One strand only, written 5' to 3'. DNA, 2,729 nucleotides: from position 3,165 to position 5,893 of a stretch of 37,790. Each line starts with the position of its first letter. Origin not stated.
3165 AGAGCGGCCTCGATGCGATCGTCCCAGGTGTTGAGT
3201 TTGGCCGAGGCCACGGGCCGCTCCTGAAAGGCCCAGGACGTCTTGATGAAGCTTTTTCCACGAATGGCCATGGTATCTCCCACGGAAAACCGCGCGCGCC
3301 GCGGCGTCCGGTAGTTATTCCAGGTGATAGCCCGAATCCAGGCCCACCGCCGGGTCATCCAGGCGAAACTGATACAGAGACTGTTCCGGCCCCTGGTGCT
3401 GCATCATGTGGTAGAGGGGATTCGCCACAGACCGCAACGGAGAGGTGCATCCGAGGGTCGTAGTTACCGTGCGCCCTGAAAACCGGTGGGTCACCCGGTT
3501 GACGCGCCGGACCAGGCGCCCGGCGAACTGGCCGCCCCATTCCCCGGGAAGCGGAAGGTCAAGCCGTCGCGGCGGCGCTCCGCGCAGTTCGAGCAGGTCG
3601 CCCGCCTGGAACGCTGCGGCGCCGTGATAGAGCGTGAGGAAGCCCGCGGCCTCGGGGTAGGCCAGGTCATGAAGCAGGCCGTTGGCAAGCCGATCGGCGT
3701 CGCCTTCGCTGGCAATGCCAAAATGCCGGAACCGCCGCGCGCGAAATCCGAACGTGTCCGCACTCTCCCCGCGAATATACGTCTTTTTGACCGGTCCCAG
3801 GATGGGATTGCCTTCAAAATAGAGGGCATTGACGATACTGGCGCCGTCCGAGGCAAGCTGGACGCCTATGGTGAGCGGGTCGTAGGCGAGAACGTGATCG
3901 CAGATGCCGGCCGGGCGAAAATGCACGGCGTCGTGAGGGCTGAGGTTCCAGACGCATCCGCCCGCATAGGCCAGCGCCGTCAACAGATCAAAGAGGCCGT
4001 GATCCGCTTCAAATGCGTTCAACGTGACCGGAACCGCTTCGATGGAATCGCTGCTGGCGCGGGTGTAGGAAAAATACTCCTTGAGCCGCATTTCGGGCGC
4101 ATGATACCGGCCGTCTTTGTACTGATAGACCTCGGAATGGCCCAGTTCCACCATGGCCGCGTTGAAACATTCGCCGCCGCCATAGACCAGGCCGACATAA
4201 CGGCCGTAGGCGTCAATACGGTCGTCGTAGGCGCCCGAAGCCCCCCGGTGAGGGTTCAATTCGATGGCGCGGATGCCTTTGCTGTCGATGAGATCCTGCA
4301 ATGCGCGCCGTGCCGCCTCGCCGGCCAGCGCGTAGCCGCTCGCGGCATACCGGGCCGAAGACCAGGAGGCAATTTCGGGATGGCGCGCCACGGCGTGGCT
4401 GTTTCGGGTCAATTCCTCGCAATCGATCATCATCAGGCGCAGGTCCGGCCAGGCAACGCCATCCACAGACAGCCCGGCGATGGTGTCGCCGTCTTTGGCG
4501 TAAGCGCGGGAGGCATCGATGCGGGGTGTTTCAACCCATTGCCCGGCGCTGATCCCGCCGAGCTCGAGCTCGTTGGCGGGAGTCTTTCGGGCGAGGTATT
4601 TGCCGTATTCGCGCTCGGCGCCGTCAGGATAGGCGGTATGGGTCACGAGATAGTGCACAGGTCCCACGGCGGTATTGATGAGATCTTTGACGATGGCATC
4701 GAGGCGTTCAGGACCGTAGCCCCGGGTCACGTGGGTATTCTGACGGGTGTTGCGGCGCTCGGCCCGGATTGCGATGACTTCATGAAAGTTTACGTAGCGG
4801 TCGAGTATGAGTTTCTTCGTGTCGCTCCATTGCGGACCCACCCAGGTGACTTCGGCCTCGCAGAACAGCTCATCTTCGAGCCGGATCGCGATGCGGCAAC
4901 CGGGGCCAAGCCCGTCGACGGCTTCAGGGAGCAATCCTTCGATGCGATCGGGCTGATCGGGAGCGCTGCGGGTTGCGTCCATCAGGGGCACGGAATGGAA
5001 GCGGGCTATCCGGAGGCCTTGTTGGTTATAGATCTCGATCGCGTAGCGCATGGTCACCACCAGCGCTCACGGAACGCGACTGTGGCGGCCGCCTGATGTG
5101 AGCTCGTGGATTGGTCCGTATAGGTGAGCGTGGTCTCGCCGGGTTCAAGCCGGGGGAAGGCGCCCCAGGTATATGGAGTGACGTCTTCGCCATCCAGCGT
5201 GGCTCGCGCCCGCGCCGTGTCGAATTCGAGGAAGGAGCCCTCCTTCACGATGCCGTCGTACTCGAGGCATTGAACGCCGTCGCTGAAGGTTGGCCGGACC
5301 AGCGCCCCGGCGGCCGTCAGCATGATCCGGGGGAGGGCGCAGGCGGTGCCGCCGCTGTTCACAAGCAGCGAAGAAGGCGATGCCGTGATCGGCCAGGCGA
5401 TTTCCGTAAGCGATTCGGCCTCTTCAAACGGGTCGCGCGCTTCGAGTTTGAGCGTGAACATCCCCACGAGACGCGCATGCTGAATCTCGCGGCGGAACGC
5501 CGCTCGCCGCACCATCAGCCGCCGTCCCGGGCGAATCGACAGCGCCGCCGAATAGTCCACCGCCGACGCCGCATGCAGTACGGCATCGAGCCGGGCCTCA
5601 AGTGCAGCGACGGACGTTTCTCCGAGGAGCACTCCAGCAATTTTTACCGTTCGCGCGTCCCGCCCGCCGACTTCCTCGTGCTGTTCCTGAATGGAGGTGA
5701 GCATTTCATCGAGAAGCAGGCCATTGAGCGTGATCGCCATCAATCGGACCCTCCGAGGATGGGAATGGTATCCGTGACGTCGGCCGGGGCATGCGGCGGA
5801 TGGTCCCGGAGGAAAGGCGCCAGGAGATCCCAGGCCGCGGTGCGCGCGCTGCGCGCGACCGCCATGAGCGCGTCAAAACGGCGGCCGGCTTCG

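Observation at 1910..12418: Intact phage-derived head / tail-tip / lysis locus with no terminase, integrase, replication, tail-tube or tape-measure genes (candidate domesticated particle system)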

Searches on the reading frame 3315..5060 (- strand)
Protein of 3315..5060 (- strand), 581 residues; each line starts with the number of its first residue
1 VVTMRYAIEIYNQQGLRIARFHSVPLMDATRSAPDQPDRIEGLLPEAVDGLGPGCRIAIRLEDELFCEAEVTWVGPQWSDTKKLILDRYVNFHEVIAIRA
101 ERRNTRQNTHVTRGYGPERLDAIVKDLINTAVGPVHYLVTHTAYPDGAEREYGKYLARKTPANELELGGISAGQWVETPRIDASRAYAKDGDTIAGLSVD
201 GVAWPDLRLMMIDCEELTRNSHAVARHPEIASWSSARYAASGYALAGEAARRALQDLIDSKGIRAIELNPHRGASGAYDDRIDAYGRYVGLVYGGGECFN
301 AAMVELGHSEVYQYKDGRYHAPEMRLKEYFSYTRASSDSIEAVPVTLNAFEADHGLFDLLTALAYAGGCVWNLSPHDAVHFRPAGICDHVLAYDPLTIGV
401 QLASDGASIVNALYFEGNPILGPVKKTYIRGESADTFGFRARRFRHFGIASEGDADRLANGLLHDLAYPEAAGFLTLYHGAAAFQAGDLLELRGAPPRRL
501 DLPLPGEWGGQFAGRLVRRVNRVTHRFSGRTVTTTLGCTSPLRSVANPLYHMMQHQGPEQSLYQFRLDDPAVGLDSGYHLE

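Call 5: search_protein_families(library=pfam, max_evalue=0.01, proteins=[window:3315-5060:-])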
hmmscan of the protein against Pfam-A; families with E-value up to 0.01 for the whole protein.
window:3315-5060:- (581 aa): 1 family
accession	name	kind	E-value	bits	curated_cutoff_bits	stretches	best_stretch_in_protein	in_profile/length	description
PF00565.23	SNase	-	8.4e-05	23.4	21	1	208-325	3-91/107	Staphylococcal nuclease homologue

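Call 6: search_protein_families(library=phrogs, max_evalue=0.01, proteins=[window:3315-5060:-])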
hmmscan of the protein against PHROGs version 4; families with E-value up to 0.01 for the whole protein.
window:3315-5060:- (581 aa): 1 family
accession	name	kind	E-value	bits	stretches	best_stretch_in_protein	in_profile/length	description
phrog_452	-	DNA, RNA and nucleotide metabolism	0.001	19.9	1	248-320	120-185/201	endonuclease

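Call 33: search_solved_structures(query=A4, max_evalue=1, show_alignments=1)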
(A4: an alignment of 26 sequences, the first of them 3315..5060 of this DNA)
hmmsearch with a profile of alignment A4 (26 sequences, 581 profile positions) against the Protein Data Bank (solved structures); distinct sequences matched with E-value up to 1: 283 (the best 60 are shown).
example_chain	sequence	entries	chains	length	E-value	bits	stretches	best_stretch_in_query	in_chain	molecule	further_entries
2pw5_A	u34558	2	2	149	6.8e-07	31.4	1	277-318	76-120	Thermonuclease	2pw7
1syb_A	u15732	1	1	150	1.7e-06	30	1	276-320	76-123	STAPHYLOCOCCAL NUCLEASE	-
2ey2_A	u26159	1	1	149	1.8e-06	30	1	277-320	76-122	Staphylococcal nuclease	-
4r8n_A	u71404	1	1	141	1.9e-06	29.9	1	276-320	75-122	Thermonuclease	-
4k8i_A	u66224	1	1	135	2.3e-06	29.6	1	276-320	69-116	Thermonuclease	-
4i65_A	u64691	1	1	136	2.7e-06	29.4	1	276-320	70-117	Thermonuclease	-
4k14_A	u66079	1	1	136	4.3e-06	28.7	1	276-320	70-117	Thermonuclease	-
4odg_A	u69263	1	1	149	4.7e-06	28.6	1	277-320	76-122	Thermonuclease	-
1ey4_A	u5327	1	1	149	4.8e-06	28.5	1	276-321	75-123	STAPHYLOCOCCAL NUCLEASE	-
4id6_A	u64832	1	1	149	5e-06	28.5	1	277-320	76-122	Thermonuclease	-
4h7b_A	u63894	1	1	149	5.2e-06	28.4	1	276-320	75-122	Thermonuclease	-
2f0s_A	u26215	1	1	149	5.4e-06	28.4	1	276-320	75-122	Staphylococcal nuclease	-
2f0d_A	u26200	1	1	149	6.1e-06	28.2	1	276-320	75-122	Staphylococcal nuclease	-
1ii3_A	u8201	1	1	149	6.5e-06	28.1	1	276-320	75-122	STAPHYLOCOCCAL NUCLEASE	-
1syc_A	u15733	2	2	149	6.7e-06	28.1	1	276-321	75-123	STAPHYLOCOCCAL NUCLEASE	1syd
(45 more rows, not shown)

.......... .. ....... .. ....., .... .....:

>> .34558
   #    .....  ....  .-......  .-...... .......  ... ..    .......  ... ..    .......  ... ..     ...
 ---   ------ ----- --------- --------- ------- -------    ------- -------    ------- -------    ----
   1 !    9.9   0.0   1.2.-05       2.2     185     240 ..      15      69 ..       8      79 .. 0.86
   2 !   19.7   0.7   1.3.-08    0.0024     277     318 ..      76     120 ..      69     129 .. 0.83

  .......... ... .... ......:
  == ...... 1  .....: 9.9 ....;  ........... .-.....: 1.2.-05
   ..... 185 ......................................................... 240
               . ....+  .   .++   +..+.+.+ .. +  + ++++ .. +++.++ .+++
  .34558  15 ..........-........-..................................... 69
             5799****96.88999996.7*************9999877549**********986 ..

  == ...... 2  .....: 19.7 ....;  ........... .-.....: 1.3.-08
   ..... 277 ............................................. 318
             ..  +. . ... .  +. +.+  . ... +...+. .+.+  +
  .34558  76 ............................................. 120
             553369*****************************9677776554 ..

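Call 50: search_protein_families(library=ncbifam, max_evalue=5, proteins=[window:3315-5060:-])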
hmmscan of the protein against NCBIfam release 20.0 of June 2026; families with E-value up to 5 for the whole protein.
window:3315-5060:- (581 aa): 1 family
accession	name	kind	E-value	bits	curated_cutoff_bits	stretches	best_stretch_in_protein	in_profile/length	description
NF047969.1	CaNuclEcnA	equivalog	0.0015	18.5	180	1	190-313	14-124/151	calcium-activated nuclease EcnA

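Call 70: search_dna_similar(query=window:3315-5060:-, collection=phages, mode=protein, max_evalue=0.01, max_rows=15)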
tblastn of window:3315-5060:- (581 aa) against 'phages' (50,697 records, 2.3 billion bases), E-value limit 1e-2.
No match.
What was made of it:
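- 3315..5051 (-): g10, baseplate hub (gp27 / Mu gp44 / VgrG-like) with a staphylococcal-nuclease domain inserted at about residues 175-330. No phage homologue (call 70).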

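Call 72: find_homologous_proteins(query=window:3315-5060:-, max_evalue=0.001)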
Query window:3315-5060:- (581 aa): 329 proteins with E <= 0.001 among 8000 candidates; the best 120 are listed.
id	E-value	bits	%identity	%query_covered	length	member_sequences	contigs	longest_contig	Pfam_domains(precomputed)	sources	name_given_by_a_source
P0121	0.0e+0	1237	92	99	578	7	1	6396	-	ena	-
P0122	0.0e+0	1111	83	99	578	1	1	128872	-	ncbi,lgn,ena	-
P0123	0.0e+0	1082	80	99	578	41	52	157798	-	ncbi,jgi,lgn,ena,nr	ncbi:MAG: thermonuclease family protein [Candidatus Hydrogenedentes bacterium]|nr:hypothetical prote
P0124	2.8e-286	969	73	99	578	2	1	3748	-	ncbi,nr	ncbi:MAG: hypothetical protein U9Q79_02505 [Candidatus Hydrogenedentes bacterium]|nr:hypothetical pr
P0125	5.4e-284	962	71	99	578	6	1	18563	-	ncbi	-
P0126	6.1e-280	948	71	99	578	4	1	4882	-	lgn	-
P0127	3.2e-276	936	69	99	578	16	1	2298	-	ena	-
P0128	7.9e-275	931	69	100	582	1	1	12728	-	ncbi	ncbi:MAG: thermonuclease family protein [Candidatus Hydrogenedentota bacterium]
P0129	1.1e-229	782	61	99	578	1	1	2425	-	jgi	jgi:hypothetical protein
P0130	2.6e-219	748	56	99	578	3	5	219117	-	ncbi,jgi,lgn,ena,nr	ncbi:MAG TPA: hypothetical protein VMZ06_15605 [Candidatus Bathyarchaeia archaeon]|nr:hypothetical p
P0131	1.8e-218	745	59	99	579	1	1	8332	PF00565.24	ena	-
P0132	2.3e-218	745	57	99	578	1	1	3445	-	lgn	-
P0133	3.9e-217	741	58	99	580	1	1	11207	-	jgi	-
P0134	3.0e-216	738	58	99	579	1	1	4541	PF00565.24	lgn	-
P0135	4.1e-216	737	58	99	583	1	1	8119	PF00565.24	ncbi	-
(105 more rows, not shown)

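Call 86: predict_structure(alignment_id=A11)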
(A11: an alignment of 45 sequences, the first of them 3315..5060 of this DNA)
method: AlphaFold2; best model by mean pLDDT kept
length: 581 residues; sequences in the alignment: 45
mean_pLDDT: 87.9   pTM: 0.88
mean pLDDT of the five models: 87.9, 87.1, 85.6, 85.5, 84.7
residues with pLDDT >= 90: 397; 70-90: 123; 50-70: 28; < 50: 33
segments of 3 or more residues with pLDDT < 50: 79-85, 563-581
pLDDT, mean of each block of 10 residues (from residue 1): 82 85 91 94 79 91 94 74 46 73 87 91 96 95 97 95 85 90 96 96 94 93 84 92 94 98 93 54 88 98 96 86 90 96 94 93 97 95 94 93 92 89 87 95 91 95 96 94 95 85 90 93 94 96 95 77 45 37 32
secondary structure, 60 per line:
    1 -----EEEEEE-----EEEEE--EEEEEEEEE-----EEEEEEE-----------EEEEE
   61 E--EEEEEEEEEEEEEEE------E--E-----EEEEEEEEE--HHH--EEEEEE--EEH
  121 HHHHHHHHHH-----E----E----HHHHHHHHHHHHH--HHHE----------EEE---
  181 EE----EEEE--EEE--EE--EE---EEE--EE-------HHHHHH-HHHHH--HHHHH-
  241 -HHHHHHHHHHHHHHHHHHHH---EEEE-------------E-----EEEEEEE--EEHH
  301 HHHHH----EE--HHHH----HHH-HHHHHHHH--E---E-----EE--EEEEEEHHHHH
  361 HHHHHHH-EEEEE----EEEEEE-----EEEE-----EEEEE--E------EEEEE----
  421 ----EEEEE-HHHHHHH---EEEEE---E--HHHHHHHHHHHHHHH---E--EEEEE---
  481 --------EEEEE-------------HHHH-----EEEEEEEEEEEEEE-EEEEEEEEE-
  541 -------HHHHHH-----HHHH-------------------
elements in order: E6-11 E17-21 E24-32 E38-44 E56-61 E64-78 E94-102 E110-115 H120-130 H146-158 E175-177 E187-190 E193-195 E207-209 H221-226 H228-232 H235-239 H242-261 E265-268 E288-294 H299-305 H314-317 H326-333 E350-355 H356-367 E369-373 E378-383 E389-392 E398-402 E412-416 E425-429 H431-437 E441-445 H452-466 E473-477 E489-493 H507-510 E516-529 E531-539 H548-553 H559-562
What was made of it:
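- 3315..5051 (-): AlphaFold2 model with pLDDT 88 and pTM 0.88 (call 86).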

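Call 88: fold_search(model_id=the predicted structure, library=pdb)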
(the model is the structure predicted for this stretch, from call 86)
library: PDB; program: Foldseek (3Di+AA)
matches with E <= 10: 467; with E <= 0.001: 317
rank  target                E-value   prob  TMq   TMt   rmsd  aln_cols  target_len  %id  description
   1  7b5h_AJ               9.3e-12  1.00  0.37  0.37   8.7       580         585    8  Cryo-EM structure of the contractile injection system base plate from Anabaena PCC7120 (released 2022-02-23)
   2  7aef_q                1.3e-11  1.00  0.36  0.36   9.2       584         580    9  Cryo-EM structure of an extracellular contractile injection system in marine bacterium Algoriphagus machipongonensis,  (released 2022-02-23)
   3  7zqp_b                5.2e-10  1.00  0.37  0.31  22.7       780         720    8  Tail tip of siphophage T5 : open cone after interaction with bacterial receptor FhuA (released 2023-02-08)
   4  9qgm_8A               1.1e-09  1.00  0.36  0.39   9.1       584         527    8  Cryo-EM structure of the PlPVC1 central spike, 3-fold symmetrized (C3), in extended state (released 2025-10-29)
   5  8v3w_H                1.4e-09  1.00  0.34  0.34  11.7       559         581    6  CryoEM Structure of Diffocin - precontracted - Baseplate - focused refinement on triplex region (released 2024-08-28)
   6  3d37_A                2.1e-09  1.00  0.35  0.57  11.3       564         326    8  The crystal structure of the tail protein from Neisseria meningitidis MC58 (released 2008-07-08)
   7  9gtr_q                2.7e-09  1.00  0.37  0.35   9.4       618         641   10  Cryo-EM structure of a contractile injection system in Streptomyces coelicolor, the baseplate complex in extended stat (released 2025-06-18)
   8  9h4p_BD               3.2e-09  1.00  0.35  0.22  10.9       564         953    7  Tail of full Haloferax tailed virus 1 (released 2025-08-27)
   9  3d37_B                7.4e-09  1.00  0.36  0.60  10.7       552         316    7  The crystal structure of the tail protein from Neisseria meningitidis MC58 (released 2008-07-08)
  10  9ki1_G                7.9e-09  1.00  0.38  0.56  11.1       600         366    8  Baseplate structure of Escherichia phage Mu (released 2025-02-12)
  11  3cdd_C                7.9e-09  1.00  0.36  0.58   9.5       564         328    7  Crystal structure of prophage MuSo2, 43 kDa tail protein from Shewanella oneidensis (released 2008-03-11)
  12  8gra_G                9.2e-09  1.00  0.33  0.32   9.9       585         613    9  Structure of Type VI secretion system cargo delivery vehicle Hcp-VgrG-PAAR (released 2023-07-12)
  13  1wru                  1.1e-08  1.00  0.36  0.59   9.3       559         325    8  Structure of central hub elucidated by X-ray analysis of gene product 44; baseplate component of bacteriophage Mu (released 2005-09-20)
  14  6j0m_A                1.1e-08  1.00  0.35  0.38   9.8       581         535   10  Cryo-EM Structure of an Extracellular Contractile Injection System, PVC baseplate in extended state (reconstructed wit (released 2019-04-10)
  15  3gs9                  1.4e-08  1.00  0.31  0.50  11.3       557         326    9  Crystal structure of prophage tail protein gp18 (NP_465809.1) from Listeria monocytogenes EGD-e at 1.70 A resolution (released 2009-04-14)
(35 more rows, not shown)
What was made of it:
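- On Staphylococcal nuclease (SNase) domain in g10: Foldseek at 2e-5 (call 88).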

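Call 99: fold_search(model_id=the predicted structure, library=viral)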
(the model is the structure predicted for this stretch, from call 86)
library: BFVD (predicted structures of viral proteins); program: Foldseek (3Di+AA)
matches with E <= 10: 920; with E <= 0.001: 422
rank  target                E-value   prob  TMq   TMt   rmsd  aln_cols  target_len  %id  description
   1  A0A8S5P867            6.5e-14  1.00  0.39  0.53   8.3       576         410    9  Endopeptidase tail [Siphoviridae sp. ctwzt2]
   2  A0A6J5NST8            1.4e-13  1.00  0.38  0.41  16.8       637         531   11  Uncharacterized protein [uncultured Caudovirales phage]
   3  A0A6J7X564            3.5e-13  1.00  0.37  0.36  15.9       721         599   11  Uncharacterized protein [uncultured Caudovirales phage]
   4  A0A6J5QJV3            6.7e-13  1.00  0.41  0.52  10.2       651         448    9  Uncharacterized protein [uncultured Caudovirales phage]
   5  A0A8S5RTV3            2.3e-12  1.00  0.38  0.48   8.7       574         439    8  Uncharacterized protein [Caudovirales sp. gcode 4]
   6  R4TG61                7.7e-12  1.00  0.36  0.42  17.8       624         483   12  Uncharacterized protein [Haloarcula hispanica tailed virus 2]
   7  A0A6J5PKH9            8.6e-12  1.00  0.38  0.36  14.8       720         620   10  Concanavalin A-like lectin/glucanases superfamily [uncultured Caudovirales phage]
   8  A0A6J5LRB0            9.0e-12  1.00  0.38  0.58  12.8       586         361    8  COG4379 Mu-like prophage tail protein gpP [uncultured Caudovirales phage]
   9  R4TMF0                1.1e-11  1.00  0.35  0.46  14.3       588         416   12  Late control GPD [Halogranum tailed virus 1]
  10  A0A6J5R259            1.5e-11  1.00  0.36  0.49  15.9       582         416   10  Uncharacterized protein [uncultured Caudovirales phage]
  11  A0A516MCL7            2.2e-11  1.00  0.41  0.28   8.2       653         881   11  (no name in the UniProt tables at hand)
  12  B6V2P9                2.2e-11  1.00  0.35  0.29  17.1       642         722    9  Gp12.1 [Bacillus phage SP01]
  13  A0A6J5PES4            3.1e-11  1.00  0.38  0.54   9.0       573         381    8  Uncharacterized protein [uncultured Caudovirales phage]
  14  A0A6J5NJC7            3.4e-11  1.00  0.30  0.41  13.8       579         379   10  Siphovirus Gp37-like protein [uncultured Caudovirales phage]
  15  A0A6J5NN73            4.7e-11  1.00  0.38  0.25  17.2       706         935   11  Concanavalin A-like lectin/glucanases superfamily [uncultured Caudovirales phage]
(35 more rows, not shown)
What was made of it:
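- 3315..5051 (-): Foldseek finds baseplate hubs at 1e-11 to 1e-8 and SNase at 2e-5 (calls 88, 99).
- On Baseplate hub, gp27 / Mu gp44 / VgrG fold (g10): Foldseek E = 9e-12 to 1e-8 against CIS, Mu, T5, pyocin and T6SS hubs (calls 86, 88) and against viral tail proteins (call 99).
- Closest known: Effector-bearing baseplate hubs. Same: g10 has the gp27 / Mu gp44 / VgrG hub fold with an enzymatic domain built in (calls 88, 99).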

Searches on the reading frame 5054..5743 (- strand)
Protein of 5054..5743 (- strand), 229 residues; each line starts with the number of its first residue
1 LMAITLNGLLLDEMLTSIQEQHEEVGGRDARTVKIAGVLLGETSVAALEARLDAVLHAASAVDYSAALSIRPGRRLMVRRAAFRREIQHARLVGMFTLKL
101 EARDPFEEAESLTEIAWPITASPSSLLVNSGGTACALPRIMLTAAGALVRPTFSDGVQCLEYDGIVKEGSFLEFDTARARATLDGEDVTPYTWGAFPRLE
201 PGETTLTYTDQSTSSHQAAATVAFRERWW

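Call 5: search_protein_families(library=pfam, max_evalue=0.01, proteins=[window:5054-5743:-])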
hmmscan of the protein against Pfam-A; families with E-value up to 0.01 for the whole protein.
window:5054-5743:- (229 aa): 1 family
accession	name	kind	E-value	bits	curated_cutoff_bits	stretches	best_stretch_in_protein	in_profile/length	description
PF22768.1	SPP1_Dit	-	1.5e-07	31.9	25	1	132-228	2-97/97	Siphovirus-type tail component, C-terminal domain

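Call 6: search_protein_families(library=phrogs, max_evalue=0.01, proteins=[window:5054-5743:-])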
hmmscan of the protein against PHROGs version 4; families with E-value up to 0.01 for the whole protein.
window:5054-5743:- (229 aa): 5 families
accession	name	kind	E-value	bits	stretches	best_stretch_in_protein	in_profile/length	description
phrog_5577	-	tail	6.7e-12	46.4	1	26-229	66-295/295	minor tail protein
phrog_33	-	tail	1.3e-11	45.3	1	30-229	89-278/651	distal tail protein Dit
phrog_202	-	tail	3.4e-05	23.9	1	165-228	457-522/523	distal tail protein Dit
phrog_31951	-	unknown function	0.00016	22.8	1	157-227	101-170/173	-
phrog_5360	-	tail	0.00028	21.2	0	120-229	183-292/292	minor tail protein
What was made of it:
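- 5054..5740 (-): g9, distal tail protein (Dit, 228 aa). PF22768 at 1.5e-7; phrog_33 and phrog_5577 at about 1e-11 (calls 5, 6).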
